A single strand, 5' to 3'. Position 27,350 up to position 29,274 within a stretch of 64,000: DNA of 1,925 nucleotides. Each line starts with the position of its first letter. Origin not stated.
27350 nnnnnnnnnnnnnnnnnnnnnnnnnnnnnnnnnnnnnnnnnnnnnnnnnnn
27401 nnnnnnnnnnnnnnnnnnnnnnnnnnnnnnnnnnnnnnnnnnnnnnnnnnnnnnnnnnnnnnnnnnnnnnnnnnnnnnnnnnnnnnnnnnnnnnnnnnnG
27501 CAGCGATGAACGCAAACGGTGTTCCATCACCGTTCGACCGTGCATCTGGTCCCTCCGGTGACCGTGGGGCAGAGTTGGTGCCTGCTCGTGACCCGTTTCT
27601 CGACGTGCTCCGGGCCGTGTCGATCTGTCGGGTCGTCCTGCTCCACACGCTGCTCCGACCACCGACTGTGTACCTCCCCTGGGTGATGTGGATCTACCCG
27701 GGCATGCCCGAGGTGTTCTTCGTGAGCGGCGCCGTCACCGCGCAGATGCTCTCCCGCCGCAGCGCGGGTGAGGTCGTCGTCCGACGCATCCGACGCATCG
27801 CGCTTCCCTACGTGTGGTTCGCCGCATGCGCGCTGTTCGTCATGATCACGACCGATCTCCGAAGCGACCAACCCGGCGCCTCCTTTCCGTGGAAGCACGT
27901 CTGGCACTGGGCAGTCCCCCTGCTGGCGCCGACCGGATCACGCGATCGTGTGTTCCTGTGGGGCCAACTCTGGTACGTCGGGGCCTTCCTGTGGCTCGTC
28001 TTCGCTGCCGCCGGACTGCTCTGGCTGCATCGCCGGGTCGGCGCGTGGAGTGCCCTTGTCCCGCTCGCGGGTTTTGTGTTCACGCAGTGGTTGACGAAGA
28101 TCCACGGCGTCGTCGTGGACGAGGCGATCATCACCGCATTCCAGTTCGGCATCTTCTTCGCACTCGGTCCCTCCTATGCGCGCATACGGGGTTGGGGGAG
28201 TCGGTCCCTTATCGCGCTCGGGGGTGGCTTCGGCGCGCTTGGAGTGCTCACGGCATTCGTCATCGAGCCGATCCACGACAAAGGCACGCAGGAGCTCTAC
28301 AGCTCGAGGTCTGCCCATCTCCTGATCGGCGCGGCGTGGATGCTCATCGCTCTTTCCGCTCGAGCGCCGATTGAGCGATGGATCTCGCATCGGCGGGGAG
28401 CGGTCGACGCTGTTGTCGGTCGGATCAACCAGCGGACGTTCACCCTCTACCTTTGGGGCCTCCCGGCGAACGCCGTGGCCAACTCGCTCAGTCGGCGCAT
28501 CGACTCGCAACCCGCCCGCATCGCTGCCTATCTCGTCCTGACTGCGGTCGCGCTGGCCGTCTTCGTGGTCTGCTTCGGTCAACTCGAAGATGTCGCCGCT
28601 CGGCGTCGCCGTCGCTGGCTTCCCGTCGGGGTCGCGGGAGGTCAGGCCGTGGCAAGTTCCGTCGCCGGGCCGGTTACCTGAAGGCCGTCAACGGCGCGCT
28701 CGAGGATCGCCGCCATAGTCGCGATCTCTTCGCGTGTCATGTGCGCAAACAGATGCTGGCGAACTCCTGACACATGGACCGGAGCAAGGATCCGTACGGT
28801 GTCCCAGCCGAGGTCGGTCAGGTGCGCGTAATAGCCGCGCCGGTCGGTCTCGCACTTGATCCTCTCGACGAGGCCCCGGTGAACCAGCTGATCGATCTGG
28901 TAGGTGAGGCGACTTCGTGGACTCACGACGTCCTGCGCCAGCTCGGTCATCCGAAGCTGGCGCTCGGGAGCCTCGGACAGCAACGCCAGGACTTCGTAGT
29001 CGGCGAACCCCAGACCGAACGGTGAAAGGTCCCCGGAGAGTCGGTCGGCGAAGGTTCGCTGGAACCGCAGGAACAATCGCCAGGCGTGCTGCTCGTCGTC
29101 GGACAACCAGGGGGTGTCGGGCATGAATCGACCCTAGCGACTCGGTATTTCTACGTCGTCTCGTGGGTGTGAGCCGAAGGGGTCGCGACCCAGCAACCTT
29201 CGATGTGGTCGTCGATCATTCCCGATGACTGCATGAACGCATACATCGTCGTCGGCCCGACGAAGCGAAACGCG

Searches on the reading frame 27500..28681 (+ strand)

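Call 12: search_protein_families(library=pfam, proteins=[window:27500-28681:+])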
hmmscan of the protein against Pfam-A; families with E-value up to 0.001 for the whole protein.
window:27500-28681:+ (393 aa): 1 family
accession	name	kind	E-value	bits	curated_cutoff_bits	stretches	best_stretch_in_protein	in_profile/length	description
PF01757.29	Acyl_transf_3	-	5.7e-24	85.2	31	1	32-358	2-324/326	Acyltransferase domain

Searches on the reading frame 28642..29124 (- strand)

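Call 12: search_protein_families(library=pfam, proteins=[window:28642-29124:-])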
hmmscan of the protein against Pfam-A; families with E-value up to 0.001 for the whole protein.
window:28642-29124:- (160 aa): 3 families
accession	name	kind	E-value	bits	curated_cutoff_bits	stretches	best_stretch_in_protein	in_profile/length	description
PF12802.13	MarR_2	-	7e-09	36.2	27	1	36-96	1-60/61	MarR family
PF01047.28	MarR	-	2.7e-08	34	24.6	1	43-96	6-57/59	MarR family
PF01978.25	TrmB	-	0.00057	20.1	25.6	1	38-92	4-58/68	Sugar-specific transcriptional regulator TrmB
